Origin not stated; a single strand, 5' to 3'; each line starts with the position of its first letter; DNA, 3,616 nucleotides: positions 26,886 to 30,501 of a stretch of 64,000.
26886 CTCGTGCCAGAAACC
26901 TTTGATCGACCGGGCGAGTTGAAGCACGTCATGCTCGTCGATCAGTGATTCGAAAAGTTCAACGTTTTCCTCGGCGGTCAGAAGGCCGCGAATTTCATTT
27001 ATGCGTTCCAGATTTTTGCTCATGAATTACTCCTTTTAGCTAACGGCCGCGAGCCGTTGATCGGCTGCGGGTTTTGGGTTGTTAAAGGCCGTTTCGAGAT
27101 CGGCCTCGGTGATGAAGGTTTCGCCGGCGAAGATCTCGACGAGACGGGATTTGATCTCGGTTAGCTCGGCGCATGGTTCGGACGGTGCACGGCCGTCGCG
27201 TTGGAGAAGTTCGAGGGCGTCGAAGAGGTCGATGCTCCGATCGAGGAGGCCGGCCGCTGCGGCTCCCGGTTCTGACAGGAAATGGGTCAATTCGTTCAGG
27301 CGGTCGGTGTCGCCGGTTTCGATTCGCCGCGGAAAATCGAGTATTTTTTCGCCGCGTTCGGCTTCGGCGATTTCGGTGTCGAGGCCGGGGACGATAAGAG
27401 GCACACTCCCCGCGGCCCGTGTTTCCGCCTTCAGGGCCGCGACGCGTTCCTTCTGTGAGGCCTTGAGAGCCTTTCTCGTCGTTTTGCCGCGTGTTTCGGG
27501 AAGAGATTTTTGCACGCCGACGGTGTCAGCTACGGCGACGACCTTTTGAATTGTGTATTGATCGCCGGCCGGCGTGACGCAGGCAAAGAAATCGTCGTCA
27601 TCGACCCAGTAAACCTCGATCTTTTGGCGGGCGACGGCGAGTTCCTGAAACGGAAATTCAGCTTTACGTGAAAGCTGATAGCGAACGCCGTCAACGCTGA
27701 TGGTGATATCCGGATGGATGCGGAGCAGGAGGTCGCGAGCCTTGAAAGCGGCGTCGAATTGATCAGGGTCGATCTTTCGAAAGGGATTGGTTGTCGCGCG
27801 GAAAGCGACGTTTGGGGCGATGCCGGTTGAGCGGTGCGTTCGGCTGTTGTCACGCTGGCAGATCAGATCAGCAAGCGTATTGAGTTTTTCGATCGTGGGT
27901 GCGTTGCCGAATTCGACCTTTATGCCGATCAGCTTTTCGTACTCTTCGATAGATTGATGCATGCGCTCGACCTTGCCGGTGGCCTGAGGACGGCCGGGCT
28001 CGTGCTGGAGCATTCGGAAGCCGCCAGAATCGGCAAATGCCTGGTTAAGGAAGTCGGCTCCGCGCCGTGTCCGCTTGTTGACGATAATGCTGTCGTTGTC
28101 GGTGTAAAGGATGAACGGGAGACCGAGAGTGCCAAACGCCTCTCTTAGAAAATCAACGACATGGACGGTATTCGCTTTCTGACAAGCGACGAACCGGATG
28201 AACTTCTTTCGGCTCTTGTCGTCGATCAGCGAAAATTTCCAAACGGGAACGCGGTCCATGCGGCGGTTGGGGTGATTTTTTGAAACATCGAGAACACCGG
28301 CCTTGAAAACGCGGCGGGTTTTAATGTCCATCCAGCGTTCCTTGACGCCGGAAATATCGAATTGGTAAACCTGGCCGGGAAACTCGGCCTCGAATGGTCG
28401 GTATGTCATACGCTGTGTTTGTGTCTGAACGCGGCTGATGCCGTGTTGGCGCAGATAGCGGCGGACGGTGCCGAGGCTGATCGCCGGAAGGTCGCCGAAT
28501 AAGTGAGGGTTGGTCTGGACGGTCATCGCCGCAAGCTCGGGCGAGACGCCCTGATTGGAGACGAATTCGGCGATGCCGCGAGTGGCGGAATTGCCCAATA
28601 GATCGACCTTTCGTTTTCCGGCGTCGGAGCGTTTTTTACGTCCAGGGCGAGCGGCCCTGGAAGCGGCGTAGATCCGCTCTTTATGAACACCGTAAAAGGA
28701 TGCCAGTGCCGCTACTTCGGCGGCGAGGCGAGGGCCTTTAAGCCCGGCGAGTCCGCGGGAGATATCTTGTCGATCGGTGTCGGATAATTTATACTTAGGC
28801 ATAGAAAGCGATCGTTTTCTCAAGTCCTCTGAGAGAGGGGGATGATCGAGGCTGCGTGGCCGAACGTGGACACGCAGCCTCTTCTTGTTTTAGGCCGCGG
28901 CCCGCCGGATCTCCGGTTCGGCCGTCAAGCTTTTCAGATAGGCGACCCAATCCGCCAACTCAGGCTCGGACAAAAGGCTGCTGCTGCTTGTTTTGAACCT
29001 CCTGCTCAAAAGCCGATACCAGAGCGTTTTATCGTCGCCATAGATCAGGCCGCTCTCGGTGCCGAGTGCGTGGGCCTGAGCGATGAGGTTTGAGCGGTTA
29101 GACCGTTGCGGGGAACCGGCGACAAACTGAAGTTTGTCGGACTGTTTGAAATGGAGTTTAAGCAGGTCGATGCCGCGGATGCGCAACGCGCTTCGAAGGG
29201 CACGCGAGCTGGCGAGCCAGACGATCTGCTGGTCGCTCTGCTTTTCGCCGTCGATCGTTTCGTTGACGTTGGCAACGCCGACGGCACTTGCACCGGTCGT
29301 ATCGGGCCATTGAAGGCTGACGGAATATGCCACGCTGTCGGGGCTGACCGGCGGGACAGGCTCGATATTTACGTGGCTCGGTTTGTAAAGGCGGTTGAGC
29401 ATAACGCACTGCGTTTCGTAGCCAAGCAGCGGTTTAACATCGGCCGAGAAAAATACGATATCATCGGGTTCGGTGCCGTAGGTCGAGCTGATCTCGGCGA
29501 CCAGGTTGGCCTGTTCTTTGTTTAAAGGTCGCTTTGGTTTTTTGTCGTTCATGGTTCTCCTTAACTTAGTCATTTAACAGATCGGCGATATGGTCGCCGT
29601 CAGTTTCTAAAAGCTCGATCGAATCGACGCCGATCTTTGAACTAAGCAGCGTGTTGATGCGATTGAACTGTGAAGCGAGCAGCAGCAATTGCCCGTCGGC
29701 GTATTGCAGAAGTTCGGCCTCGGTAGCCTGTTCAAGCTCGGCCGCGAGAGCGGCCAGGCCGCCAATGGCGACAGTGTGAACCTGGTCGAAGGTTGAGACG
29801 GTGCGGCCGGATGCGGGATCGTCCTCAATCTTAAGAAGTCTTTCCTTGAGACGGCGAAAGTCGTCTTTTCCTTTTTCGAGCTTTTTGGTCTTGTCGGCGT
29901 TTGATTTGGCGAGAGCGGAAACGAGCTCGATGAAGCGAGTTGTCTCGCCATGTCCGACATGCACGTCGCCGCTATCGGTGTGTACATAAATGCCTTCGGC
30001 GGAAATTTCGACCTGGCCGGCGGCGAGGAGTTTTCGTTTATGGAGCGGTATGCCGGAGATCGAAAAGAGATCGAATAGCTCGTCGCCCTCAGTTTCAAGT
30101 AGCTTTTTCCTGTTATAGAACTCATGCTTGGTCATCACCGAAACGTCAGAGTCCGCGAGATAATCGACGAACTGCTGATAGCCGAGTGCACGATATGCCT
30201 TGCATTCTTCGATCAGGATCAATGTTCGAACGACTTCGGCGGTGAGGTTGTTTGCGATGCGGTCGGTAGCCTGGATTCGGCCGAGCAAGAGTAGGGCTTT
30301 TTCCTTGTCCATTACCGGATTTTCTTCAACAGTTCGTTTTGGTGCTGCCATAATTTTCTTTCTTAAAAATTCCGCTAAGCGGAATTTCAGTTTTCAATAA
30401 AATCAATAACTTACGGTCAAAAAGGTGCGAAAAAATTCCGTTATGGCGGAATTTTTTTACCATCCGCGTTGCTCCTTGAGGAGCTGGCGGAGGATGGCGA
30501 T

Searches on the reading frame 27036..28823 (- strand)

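Call 54: search_protein_families(library=pfam, proteins=[window:27036-28823:-], max_evalue=0.01)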
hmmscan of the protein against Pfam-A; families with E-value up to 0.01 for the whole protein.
window:27036-28823:- (595 aa): 0 families

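Call 86: search_protein_families(library=phrogs, proteins=[window:27036-28823:-], max_evalue=0.001)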
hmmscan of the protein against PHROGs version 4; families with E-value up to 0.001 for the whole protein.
window:27036-28823:- (595 aa): 4 families
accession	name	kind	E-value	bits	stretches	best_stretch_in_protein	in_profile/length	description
phrog_310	-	integration and excision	6.6e-31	108.8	1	58-490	175-616/696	transposase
phrog_8463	-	integration and excision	2.9e-15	57.1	1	114-293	104-258/380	transposase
phrog_1157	-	integration and excision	9.3e-13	49.1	1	204-405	159-355/422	transposase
phrog_2610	-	unknown function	4.1e-06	26.8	1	113-315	120-327/565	-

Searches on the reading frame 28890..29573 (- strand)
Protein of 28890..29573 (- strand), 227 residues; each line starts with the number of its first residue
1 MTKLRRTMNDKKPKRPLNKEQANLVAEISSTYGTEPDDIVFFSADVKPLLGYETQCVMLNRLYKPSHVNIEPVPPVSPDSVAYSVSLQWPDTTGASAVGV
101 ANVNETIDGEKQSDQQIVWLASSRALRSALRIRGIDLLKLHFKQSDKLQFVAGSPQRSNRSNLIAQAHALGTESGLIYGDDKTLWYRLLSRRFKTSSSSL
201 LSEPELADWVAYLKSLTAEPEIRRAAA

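Call 54: search_protein_families(library=pfam, proteins=[window:28890-29573:-], max_evalue=0.01)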
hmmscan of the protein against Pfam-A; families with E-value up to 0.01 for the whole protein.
window:28890-29573:- (227 aa): 0 families

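Call 86: search_protein_families(library=phrogs, proteins=[window:28890-29573:-], max_evalue=0.001)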
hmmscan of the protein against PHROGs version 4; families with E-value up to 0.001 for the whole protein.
window:28890-29573:- (227 aa): 1 family
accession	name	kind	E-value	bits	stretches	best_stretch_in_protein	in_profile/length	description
phrog_286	-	unknown function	2e-05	25.7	1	156-220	5-65/186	-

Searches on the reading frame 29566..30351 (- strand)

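Call 54: search_protein_families(library=pfam, proteins=[window:29566-30351:-], max_evalue=0.01)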
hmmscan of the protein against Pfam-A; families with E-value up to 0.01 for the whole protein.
window:29566-30351:- (261 aa): 0 families

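Call 86: search_protein_families(library=phrogs, proteins=[window:29566-30351:-], max_evalue=0.001)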
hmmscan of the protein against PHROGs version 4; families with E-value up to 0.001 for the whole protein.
window:29566-30351:- (261 aa): 1 family
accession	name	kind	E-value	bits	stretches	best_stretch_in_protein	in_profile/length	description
phrog_4623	-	unknown function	0.00033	21.3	0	10-60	34-84/329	-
